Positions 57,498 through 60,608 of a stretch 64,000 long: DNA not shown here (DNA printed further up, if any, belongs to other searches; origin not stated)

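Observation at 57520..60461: TIR-NB-ARC-TPR STAND NTPase (bacterial NLR-like) in a low-GC segment, with its own consensus promoter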

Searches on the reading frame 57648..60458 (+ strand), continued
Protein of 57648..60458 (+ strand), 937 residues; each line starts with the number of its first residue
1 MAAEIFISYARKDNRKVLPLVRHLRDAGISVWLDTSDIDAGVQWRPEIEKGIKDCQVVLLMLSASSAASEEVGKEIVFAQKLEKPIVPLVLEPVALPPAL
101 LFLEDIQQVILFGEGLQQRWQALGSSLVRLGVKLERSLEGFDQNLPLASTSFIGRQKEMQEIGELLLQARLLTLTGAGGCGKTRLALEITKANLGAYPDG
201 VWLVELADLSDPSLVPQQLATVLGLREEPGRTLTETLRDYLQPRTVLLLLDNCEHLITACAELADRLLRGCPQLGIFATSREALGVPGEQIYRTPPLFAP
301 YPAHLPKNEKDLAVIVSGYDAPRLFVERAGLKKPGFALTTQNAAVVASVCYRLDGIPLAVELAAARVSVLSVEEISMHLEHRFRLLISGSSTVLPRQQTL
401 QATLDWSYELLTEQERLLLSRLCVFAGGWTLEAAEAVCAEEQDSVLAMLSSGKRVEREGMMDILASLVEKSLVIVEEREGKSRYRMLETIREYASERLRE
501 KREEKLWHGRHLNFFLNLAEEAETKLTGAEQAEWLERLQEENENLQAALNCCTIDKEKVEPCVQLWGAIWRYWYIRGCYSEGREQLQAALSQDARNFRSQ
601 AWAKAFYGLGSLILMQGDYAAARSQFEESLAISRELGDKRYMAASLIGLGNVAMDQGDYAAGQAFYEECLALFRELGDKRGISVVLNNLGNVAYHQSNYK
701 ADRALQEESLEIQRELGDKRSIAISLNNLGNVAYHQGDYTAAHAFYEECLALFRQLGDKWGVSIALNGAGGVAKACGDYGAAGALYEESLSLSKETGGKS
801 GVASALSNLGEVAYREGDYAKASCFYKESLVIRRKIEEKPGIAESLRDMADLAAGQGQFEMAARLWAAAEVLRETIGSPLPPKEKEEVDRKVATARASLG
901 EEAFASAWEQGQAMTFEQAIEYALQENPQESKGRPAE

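Call 24: find_encoding_contigs(protein=P0120, flank=10000, max_places=3)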
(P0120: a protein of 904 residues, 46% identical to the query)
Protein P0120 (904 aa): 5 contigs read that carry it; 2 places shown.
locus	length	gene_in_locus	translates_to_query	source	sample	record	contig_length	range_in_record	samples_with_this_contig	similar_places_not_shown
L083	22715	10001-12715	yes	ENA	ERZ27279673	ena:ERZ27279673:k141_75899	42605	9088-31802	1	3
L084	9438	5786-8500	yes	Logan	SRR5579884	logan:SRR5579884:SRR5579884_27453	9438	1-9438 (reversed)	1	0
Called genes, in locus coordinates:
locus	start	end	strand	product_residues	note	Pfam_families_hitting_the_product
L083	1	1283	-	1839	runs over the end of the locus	PF08471:Ribonuc_red_2_N, PF02867:Ribonuc_red_lgC, PF13403:Hint_2 (weak), PF14528:LAGLIDADG_3, PF02867:Ribonuc_red_lgC, PF14528:LAGLIDADG_3, PF02867:Ribonuc_red_lgC, PF12637:TSCPD, +2 more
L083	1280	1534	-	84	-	-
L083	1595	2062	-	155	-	PF22811:Zn_ribbon_NrdR, PF03477:ATP-cone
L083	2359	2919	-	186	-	-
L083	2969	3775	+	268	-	PF00756:Esterase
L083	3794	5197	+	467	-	PF01134:GIDA (weak), PF01262:AlaDh_PNT_C (faint), PF01266:DAO (faint), PF07992:Pyr_redox_2, PF12831:FAD_oxidored (weak), PF13738:Pyr_redox_3 (weak), PF00070:Pyr_redox, PF02852:Pyr_redox_dim, +3 more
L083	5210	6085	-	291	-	PF01261:AP_endonuc_2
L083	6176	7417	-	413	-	PF09376:NurA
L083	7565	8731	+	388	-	PF21349:RUBY_RBDX (weak), PF13404:HTH_AsnC-type, PF22451:NirdL-like_HTH, PF17805:AsnC_trans_reg2, PF22451:NirdL-like_HTH, PF17805:AsnC_trans_reg2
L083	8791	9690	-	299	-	PF00106:adh_short, PF13561:adh_short_C2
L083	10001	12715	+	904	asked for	PF13676:TIR_2, PF00931:NB-ARC (weak), PF13401:AAA_22 (weak), PF20703:nSTAND1 (weak), PF25872:HTH_77, PF13424:TPR_12, PF13424:TPR_12, PF13424:TPR_12, +11 more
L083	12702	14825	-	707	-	-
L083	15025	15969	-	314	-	PF12760:Zn_ribbon_IS1595, PF12762:DDE_Tnp_IS1595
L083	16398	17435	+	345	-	PF01972:SDH_protease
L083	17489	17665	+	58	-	-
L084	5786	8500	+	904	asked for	PF13676:TIR_2, PF00931:NB-ARC (weak), PF13401:AAA_22 (weak), PF20703:nSTAND1 (weak), PF25872:HTH_77, PF13424:TPR_12, PF13424:TPR_12, PF13424:TPR_12, +11 more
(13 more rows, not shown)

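Call 25: find_encoding_contigs(protein=P0057, flank=10000, max_places=2)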
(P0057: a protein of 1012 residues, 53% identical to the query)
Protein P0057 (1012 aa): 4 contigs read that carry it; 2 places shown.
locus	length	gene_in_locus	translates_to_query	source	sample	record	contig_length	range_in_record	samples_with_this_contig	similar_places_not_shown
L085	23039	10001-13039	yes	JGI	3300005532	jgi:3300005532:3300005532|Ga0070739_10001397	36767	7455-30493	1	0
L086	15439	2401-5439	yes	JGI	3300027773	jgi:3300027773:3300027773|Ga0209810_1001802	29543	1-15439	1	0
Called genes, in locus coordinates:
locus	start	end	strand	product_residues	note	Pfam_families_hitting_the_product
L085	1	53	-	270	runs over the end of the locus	PF00106:adh_short, PF08659:KR, PF13561:adh_short_C2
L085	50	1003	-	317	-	-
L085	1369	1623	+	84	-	-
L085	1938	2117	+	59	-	-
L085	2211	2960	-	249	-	PF04029:2-ph_phosp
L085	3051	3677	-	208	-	PF01661:Macro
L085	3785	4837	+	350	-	PF01435:Peptidase_M48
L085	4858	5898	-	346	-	PF07638:Sigma70_ECF (faint), PF04542:Sigma70_r2, PF08281:Sigma70_r4_2, PF04545:Sigma70_r4, PF00437:T2SSE (weak)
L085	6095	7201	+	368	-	PF07885:Ion_trans_2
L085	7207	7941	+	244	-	PF01427:Peptidase_M15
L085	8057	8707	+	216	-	PF08281:Sigma70_r4_2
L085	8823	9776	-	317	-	PF02016:Peptidase_S66, PF17676:Peptidase_S66C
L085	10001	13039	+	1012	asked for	PF00211:Guanylate_cyc, PF13191:AAA_16 (weak), PF20703:nSTAND1 (weak), PF13401:AAA_22, PF25872:HTH_77, PF13424:TPR_12, PF13424:TPR_12, PF13424:TPR_12, +8 more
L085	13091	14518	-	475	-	PF00483:NTP_transferase, PF12804:NTP_transf_3, PF25087:GMPPB_C, PF00132:Hexapep (faint), PF25084:LbH_EIF2B (weak)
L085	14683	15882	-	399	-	PF04055:Radical_SAM, PF19288:CofH_C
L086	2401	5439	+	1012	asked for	PF00211:Guanylate_cyc, PF13191:AAA_16 (weak), PF20703:nSTAND1 (weak), PF13401:AAA_22, PF25872:HTH_77, PF13424:TPR_12, PF13424:TPR_12, PF13424:TPR_12, +8 more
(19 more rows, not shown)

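Call 40: predict_structure(alignment_id=A1)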
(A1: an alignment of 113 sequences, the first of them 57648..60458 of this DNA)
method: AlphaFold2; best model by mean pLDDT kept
length: 937 residues; sequences in the alignment: 113
mean_pLDDT: 86.1   pTM: 0.80
mean pLDDT of the five models: 86.1, 84.4, 84.2, 83.4, 82.1
residues with pLDDT >= 90: 673; 70-90: 100; 50-70: 58; < 50: 106
segments of 3 or more residues with pLDDT < 50: 1-22, 27-68, 86-117
pLDDT, mean of each block of 10 residues (from residue 1): 36 44 47 38 40 43 45 58 52 34 38 43 52 51 81 89 97 92 94 94 94 97 96 97 98 94 98 97 95 94 86 94 95 95 96 91 93 92 77 59 82 94 96 95 75 83 92 89 92 93 95 97 91 93 94 90 96 94 94 82 97 98 98 98 98 98 98 98 98 97 98 96 97 97 98 94 97 98 98 93 98 97 98 97 98 97 98 97 96 98 98 98 87 60
secondary structure, 60 per line:
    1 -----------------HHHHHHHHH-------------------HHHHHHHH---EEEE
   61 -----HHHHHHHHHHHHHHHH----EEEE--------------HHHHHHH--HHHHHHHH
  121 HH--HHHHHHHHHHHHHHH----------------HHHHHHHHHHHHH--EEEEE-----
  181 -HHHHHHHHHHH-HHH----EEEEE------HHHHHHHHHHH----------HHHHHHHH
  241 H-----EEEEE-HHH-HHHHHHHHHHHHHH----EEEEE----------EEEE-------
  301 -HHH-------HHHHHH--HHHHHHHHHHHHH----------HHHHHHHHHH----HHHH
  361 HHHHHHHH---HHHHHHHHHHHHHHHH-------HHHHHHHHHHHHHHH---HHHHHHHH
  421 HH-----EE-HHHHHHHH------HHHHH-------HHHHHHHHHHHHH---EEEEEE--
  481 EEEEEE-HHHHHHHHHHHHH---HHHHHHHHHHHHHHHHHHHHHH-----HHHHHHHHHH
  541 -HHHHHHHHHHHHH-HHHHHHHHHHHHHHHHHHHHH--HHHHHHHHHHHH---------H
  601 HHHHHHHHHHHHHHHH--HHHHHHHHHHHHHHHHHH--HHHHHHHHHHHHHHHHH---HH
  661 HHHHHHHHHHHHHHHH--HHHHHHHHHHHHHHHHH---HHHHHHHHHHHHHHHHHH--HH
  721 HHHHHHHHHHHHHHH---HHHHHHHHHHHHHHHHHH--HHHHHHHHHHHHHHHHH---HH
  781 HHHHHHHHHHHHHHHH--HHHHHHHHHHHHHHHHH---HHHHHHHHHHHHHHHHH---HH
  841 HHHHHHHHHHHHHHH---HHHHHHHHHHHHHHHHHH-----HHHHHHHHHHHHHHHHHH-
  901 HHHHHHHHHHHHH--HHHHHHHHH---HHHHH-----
elements in order (helices of 4 or more, strands of 3 or more residues): H18-26 H46-53 E57-60 H66-81 E86-89 H104-110 H113-122 H125-139 H156-168 E171-175 H182-192 E201-205 H212-222 H233-241 E247-251 H257-270 E275-279 E290-293 H312-317 H320-332 H343-352 H357-368 H372-387 H395-409 H413-422 H431-438 H445-449 H457-469 E473-478 E481-486 H488-500 H504-525 H531-540 H542-554 H556-576 H579-590 H600-616 H619-636 H639-655 H659-676 H679-695 H699-716 H719-735 H739-756 H759-775 H779-796 H799-815 H819-835 H839-855 H859-876 H882-899 H901-913 H916-924 H928-932

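Call 44: fold_search(model_id=the predicted structure, library=pdb)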
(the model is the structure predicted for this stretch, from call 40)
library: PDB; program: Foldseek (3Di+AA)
matches with E <= 10: 1593; with E <= 0.001: 313
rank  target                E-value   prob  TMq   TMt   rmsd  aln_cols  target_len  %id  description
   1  6mfv_A                4.4e-14  1.00  0.33  0.45  21.4       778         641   16  Crystal structure of the Signal Transduction ATPase with Numerous Domains (STAND) protein with a tetratricopeptide rep (released 2019-02-20)
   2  3sf4_A                3.0e-11  1.00  0.22  0.50   9.6       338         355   23  Crystal structure of the complex between the conserved cell polarity proteins Inscuteable and LGN (released 2011-11-23)
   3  5a7d_H                4.0e-11  1.00  0.21  0.49   9.8       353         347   23  Tetrameric assembly of LGN with Inscuteable (released 2016-08-03)
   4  5a7d_F                4.5e-11  1.00  0.21  0.47   9.9       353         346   23  Tetrameric assembly of LGN with Inscuteable (released 2016-08-03)
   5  5a7d_G                5.0e-11  1.00  0.22  0.49   9.4       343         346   24  Tetrameric assembly of LGN with Inscuteable (released 2016-08-03)
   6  6hc2_A                5.6e-11  1.00  0.24  0.53   8.4       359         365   21  Crystal structure of NuMA/LGN hetero-hexamers (released 2019-05-29)
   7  6hc2_C                5.8e-11  1.00  0.25  0.54   8.2       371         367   21  Crystal structure of NuMA/LGN hetero-hexamers (released 2019-05-29)
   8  3sf4_C                6.3e-11  1.00  0.22  0.51   9.4       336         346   23  Crystal structure of the complex between the conserved cell polarity proteins Inscuteable and LGN (released 2011-11-23)
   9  6hc2_S                6.6e-11  1.00  0.25  0.54   8.2       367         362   21  Crystal structure of NuMA/LGN hetero-hexamers (released 2019-05-29)
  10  4a1s_B                6.8e-11  1.00  0.22  0.53   8.1       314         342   24  Crystallographic structure of the Pins:Insc complex (released 2012-03-28)
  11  6hc2_E                6.8e-11  1.00  0.24  0.52   8.0       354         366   21  Crystal structure of NuMA/LGN hetero-hexamers (released 2019-05-29)
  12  5a7d_D                6.8e-11  1.00  0.21  0.49   9.4       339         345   24  Tetrameric assembly of LGN with Inscuteable (released 2016-08-03)
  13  4a1s_A                7.4e-11  1.00  0.23  0.53   8.0       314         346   24  Crystallographic structure of the Pins:Insc complex (released 2012-03-28)
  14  5a7d_B                8.0e-11  1.00  0.21  0.49   9.8       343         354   24  Tetrameric assembly of LGN with Inscuteable (released 2016-08-03)
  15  4wnd_A                1.2e-10  1.00  0.25  0.61   7.2       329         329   22  Crystal structure of the TPR domain of LGN in complex with Frmpd4/Preso1 at 1.5 Angstrom resolution (released 2015-09-16)
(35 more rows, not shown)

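Call 53: find_encoding_contigs(protein=P0085, flank=8000, max_places=2)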
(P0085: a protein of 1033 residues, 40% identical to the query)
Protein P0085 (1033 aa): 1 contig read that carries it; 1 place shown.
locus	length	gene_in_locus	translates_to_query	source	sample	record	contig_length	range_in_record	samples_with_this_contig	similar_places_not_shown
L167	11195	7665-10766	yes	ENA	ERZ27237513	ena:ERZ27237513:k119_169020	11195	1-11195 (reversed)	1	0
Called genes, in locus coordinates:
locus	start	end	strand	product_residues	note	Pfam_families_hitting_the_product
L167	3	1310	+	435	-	?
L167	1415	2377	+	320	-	PF10518:TAT_signal (weak), PF00248:Aldo_ket_red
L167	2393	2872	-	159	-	-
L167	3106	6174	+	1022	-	PF02384:N6_Mtase, PF20473:MmeI_Mtase, PF07669:Eco57I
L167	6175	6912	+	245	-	-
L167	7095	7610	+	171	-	PF00857:Isochorismatase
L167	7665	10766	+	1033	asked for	PF13676:TIR_2, PF25872:HTH_77, PF13176:TPR_7 (faint), PF13424:TPR_12, PF13374:TPR_10 (weak), PF13424:TPR_12, PF13374:TPR_10 (weak), PF13424:TPR_12, +2 more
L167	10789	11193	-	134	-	?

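Call 60: find_encoding_contigs(protein=P0002, flank=8000, max_places=2)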
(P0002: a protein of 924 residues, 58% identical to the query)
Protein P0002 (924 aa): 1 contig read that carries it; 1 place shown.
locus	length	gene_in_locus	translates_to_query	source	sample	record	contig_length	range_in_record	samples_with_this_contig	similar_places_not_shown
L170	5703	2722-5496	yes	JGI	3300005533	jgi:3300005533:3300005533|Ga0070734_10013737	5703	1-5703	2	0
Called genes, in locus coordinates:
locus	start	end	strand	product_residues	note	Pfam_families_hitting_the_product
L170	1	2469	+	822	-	?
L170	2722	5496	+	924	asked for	PF00211:Guanylate_cyc, PF00515:TPR_1 (faint), PF13191:AAA_16 (weak), PF13401:AAA_22 (weak), PF25872:HTH_77, PF13424:TPR_12, PF13374:TPR_10 (weak), PF13424:TPR_12, +3 more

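Call 78: list_cluster_members(proteins=[P0001, P0120, P0057, P0093, P0072, P0286])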
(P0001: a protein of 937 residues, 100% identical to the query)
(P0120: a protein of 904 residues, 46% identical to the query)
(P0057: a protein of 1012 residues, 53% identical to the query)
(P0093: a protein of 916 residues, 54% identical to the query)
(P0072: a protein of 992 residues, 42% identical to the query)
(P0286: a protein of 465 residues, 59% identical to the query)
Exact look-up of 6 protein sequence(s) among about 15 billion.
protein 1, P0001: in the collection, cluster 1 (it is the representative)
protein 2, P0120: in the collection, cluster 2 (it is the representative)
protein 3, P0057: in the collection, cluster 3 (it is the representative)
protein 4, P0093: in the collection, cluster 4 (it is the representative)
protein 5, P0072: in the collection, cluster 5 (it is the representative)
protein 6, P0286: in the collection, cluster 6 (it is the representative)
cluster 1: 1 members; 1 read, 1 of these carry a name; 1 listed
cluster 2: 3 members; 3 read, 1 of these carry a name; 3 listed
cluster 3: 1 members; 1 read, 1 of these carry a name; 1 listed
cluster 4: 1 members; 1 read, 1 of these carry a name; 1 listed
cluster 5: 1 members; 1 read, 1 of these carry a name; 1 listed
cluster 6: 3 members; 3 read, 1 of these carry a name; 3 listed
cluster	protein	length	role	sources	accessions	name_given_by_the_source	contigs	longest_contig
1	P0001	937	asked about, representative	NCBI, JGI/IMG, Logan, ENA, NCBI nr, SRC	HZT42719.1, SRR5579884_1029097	MAG TPA: tetratricopeptide repeat protein [Chthonomonadaceae bacterium] | tetratricopeptide repeat protein [Chthonomonadaceae bacterium]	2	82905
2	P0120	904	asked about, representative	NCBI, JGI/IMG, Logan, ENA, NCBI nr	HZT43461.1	MAG TPA: tetratricopeptide repeat protein [Chthonomonadaceae bacterium] | tetratricopeptide repeat protein [Chthonomonadaceae bacterium]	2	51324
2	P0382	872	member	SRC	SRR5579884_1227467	-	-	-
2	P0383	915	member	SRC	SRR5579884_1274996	-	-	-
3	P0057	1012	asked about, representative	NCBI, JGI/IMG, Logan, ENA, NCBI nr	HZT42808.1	MAG TPA: tetratricopeptide repeat protein [Chthonomonadaceae bacterium] | tetratricopeptide repeat protein [Chthonomonadaceae bacterium]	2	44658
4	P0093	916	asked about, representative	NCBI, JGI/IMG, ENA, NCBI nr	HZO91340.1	MAG TPA: tetratricopeptide repeat protein [Chthonomonadaceae bacterium] | tetratricopeptide repeat protein [Chthonomonadaceae bacterium]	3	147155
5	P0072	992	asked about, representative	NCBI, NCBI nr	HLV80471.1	MAG TPA: tetratricopeptide repeat protein, partial [Chthonomonadaceae bacterium] | tetratricopeptide repeat protein [Chthonomonadaceae bacterium]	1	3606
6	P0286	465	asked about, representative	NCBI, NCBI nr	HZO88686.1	MAG TPA: adenylate/guanylate cyclase domain-containing protein, partial ... | adenylate/guanylate cyclase domain-containing protein [Chthonomonadaceae bacterium]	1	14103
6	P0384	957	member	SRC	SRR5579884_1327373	-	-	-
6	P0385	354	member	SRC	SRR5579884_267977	-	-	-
